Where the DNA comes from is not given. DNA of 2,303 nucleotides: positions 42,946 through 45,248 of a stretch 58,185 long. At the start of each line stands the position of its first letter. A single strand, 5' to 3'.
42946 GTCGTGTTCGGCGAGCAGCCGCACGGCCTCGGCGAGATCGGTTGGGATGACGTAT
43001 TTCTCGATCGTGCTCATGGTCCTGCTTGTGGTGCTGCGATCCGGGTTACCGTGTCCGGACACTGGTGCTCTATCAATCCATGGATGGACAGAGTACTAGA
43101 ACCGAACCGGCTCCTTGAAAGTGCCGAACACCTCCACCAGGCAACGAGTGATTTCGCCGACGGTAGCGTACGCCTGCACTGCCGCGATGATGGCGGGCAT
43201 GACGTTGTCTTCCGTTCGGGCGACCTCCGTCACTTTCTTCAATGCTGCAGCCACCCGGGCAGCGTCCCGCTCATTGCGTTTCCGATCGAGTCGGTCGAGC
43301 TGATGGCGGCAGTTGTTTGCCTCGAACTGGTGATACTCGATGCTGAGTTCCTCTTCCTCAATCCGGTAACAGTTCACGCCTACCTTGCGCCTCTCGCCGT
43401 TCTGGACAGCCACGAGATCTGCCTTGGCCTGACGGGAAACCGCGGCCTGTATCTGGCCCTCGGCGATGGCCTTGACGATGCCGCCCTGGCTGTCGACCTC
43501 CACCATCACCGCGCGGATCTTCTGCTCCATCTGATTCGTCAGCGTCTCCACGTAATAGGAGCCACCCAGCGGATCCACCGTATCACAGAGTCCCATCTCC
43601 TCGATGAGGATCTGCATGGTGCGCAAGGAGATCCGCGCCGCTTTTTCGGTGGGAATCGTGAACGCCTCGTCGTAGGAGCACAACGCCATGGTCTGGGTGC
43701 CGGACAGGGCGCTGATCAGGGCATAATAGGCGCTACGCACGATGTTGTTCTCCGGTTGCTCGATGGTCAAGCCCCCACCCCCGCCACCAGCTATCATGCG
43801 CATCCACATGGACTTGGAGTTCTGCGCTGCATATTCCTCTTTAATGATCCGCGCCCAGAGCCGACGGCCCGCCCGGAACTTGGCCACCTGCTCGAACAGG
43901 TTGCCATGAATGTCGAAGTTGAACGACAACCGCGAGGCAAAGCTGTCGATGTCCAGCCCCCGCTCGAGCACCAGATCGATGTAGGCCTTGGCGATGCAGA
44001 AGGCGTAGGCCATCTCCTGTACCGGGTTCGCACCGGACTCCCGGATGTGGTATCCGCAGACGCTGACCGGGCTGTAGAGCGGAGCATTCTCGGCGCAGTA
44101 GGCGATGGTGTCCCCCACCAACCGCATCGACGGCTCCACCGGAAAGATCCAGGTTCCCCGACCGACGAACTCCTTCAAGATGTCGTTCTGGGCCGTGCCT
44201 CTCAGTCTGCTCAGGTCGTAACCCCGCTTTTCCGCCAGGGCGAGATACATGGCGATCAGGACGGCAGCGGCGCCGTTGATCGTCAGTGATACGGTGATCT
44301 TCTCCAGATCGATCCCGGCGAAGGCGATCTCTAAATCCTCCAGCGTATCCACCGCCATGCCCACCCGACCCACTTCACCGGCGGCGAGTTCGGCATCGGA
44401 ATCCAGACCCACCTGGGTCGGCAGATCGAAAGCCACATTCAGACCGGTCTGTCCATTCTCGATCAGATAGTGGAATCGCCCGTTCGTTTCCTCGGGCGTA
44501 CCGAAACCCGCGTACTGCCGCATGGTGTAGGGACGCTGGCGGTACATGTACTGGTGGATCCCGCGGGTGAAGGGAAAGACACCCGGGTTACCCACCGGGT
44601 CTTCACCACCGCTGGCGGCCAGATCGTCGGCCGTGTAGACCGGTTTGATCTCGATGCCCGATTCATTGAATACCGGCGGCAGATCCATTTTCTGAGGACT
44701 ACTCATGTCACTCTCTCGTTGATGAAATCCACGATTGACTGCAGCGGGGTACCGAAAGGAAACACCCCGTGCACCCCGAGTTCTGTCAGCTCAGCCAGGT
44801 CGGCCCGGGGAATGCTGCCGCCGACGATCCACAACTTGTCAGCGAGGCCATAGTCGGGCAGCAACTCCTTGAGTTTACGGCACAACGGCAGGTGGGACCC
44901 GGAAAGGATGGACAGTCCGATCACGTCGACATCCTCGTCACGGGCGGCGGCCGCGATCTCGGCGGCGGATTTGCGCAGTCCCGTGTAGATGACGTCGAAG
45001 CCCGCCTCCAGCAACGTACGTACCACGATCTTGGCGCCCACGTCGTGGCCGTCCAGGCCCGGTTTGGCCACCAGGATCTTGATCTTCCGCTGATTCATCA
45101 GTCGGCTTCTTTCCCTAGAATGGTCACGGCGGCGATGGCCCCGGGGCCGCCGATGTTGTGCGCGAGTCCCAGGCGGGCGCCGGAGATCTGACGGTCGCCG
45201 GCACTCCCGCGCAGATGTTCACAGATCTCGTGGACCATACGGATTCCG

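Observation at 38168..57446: Rewired, tryptophan-linked iaa-like cluster for anaerobic indole-ring catabolism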

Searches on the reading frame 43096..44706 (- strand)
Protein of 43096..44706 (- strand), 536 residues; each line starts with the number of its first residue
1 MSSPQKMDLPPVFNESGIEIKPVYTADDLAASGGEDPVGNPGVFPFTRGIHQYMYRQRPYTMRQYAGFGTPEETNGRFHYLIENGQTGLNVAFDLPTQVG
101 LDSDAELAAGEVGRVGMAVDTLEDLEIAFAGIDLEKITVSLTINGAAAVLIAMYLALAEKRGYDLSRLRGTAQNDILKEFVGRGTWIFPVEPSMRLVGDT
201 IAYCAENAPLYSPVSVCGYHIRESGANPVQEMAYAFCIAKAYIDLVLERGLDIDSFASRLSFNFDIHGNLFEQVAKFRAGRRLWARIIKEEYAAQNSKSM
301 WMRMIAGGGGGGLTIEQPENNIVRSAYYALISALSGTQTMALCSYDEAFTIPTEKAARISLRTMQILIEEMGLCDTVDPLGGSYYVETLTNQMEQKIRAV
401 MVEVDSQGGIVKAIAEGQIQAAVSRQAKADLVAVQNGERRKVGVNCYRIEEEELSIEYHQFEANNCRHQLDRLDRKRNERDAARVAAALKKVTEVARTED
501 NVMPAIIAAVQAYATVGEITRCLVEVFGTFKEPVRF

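Call 4: search_protein_families(library=pfam, proteins=[window:43096-44706:-])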
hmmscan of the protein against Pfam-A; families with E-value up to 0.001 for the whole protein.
window:43096-44706:- (536 aa): 1 family
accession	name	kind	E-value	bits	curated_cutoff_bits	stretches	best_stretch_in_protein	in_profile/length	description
PF01642.28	MM_CoA_mutase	-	2e-191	637.4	22.1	1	15-528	3-512/512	Methylmalonyl-CoA mutase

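Call 14: find_encoding_contigs(protein=window:43096-44706:-, flank=10000, max_places=6)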
Protein window:43096-44706:- (536 aa): no gene with exactly this product is on record in the collection.

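Call 15: search_protein_families(library=ncbifam, proteins=[window:43096-44706:-], max_evalue=0.00001)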
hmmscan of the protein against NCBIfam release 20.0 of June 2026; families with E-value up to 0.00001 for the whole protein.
window:43096-44706:- (536 aa): 4 families
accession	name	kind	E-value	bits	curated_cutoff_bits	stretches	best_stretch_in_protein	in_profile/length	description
TIGR00641.1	acid_CoA_mut_N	subfamily_domain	4.5e-185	615.9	303.8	1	15-535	4-527/528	methylmalonyl-CoA mutase N-terminal domain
NF006944.0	PRK09426.1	equivalog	5.5e-159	530.4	876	1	15-535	38-556/721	methylmalonyl-CoA mutase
NF045497.1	IsobCoAmut_IcmF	equivalog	8.7e-78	262.2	1500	2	164-531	704-1073/1076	fused isobutyryl-CoA mutase/GTPase IcmF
TIGR00642.1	mmCoA_mut_beta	equivalog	8.5e-44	149.8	617.25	1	16-469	48-471/620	methylmalonyl-CoA mutase small subunit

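Call 70: search_solved_structures(query=window:43096-44706:-, max_evalue=1e-60, show_alignments=1)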
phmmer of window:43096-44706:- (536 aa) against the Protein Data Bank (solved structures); distinct sequences matched with E-value up to 1e-60: 7.
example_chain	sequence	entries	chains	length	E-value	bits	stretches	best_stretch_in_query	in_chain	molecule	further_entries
4r3u_A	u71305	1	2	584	9.9e-149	499.8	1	19-533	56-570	2-hydroxyisobutyryl-CoA mutase large subunit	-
8gju_J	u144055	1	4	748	1.3e-122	413.6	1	16-532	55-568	Methylmalonyl-CoA mutase, mitochondrial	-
2xij_A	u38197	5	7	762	1.4e-122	413.5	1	16-532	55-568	METHYLMALONYL-COA MUTASE, MITOCHONDRIAL | Methylmalonyl-CoA mutase, mitochondrial precursor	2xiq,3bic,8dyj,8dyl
6oxc_A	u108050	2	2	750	1.3e-113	383.9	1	16-535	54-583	Methylmalonyl-CoA mutase large subunit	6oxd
1req_A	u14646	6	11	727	1.1e-106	361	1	41-535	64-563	METHYLMALONYL-COA MUTASE | PROTEIN (METHYLMALONYL-COA MUTASE)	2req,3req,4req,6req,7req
5req_A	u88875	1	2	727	4.1e-106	359.2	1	41-535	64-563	PROTEIN (METHYLMALONYL-COA MUTASE ALPHA-SUBUNIT)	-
1e1c_A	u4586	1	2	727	2.8e-105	356.4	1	41-535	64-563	METHYLMALONYL-COA MUTASE ALPHA CHAIN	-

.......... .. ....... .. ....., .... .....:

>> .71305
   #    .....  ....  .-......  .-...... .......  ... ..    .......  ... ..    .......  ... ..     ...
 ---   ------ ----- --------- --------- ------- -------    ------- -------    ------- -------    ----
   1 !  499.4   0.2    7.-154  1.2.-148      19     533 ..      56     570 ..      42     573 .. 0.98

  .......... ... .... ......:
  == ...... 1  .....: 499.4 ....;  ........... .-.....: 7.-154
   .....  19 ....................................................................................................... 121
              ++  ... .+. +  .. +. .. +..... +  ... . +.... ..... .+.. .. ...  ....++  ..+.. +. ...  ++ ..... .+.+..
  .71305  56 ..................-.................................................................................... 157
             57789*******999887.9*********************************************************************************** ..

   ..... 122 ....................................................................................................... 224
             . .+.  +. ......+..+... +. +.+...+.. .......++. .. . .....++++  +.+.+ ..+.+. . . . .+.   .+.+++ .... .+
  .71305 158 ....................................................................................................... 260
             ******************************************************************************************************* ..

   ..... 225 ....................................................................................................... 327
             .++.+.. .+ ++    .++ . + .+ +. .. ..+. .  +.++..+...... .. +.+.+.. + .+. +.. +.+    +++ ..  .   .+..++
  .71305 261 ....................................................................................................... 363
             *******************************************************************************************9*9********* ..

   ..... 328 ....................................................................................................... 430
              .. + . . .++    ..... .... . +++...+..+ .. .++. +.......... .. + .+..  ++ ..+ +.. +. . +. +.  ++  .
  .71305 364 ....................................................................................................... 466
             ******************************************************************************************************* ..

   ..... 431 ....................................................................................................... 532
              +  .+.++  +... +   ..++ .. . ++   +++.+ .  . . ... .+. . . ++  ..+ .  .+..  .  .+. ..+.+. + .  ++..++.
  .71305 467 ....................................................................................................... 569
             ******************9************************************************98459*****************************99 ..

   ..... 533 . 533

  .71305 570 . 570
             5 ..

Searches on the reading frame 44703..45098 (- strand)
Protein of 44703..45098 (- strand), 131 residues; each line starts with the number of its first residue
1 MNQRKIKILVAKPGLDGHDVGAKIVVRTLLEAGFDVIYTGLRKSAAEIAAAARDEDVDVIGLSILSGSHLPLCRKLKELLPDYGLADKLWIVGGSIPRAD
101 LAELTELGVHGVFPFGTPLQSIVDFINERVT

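Call 4: search_protein_families(library=pfam, proteins=[window:44703-45098:-])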
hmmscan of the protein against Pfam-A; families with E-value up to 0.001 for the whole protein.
window:44703-45098:- (131 aa): 1 family
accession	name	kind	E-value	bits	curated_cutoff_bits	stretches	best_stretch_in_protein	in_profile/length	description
PF02310.24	B12-binding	-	1.9e-21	76.6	32.1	1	6-116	1-113/121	B12 binding domain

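Call 15: search_protein_families(library=ncbifam, proteins=[window:44703-45098:-], max_evalue=0.00001)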
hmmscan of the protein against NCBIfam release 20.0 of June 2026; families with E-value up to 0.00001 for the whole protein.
window:44703-45098:- (131 aa): 9 families
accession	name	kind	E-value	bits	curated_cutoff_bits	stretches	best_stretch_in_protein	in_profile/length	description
TIGR00640.1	acid_CoA_mut_C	subfamily_domain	6.2e-40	136.2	57.45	1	4-130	1-127/132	methylmalonyl-CoA mutase C-terminal domain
NF006944.0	PRK09426.1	equivalog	1.7e-28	99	876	1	3-126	587-710/721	methylmalonyl-CoA mutase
NF002612.0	PRK02261.1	equivalog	2.6e-14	53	110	1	5-127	3-131/148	methylaspartate mutase subunit S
NF045497.1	IsobCoAmut_IcmF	equivalog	7.6e-13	47.2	1500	1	5-113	2-112/1076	fused isobutyryl-CoA mutase/GTPase IcmF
TIGR01501.1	MthylAspMutase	equivalog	1.2e-11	44.5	135.8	1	9-127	5-129/134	methylaspartate mutase subunit S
NF041607.1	dimeth_corrin_MtbC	equivalog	4.8e-08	32.8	350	1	16-98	93-175/203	dimethylamine corrinoid protein MtbC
NF007024.0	PRK09490.1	equivalog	1.2e-06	26.6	1497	1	3-66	749-812/1234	methionine synthase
TIGR02370.1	pyl_corrinoid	subfamily_domain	2.4e-06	27.1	215.3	1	16-110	95-190/197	methyltransferase cognate corrinoid protein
TIGR02082.1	metH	equivalog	9.2e-06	23.5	1010.85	1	4-66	732-794/1182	methionine synthase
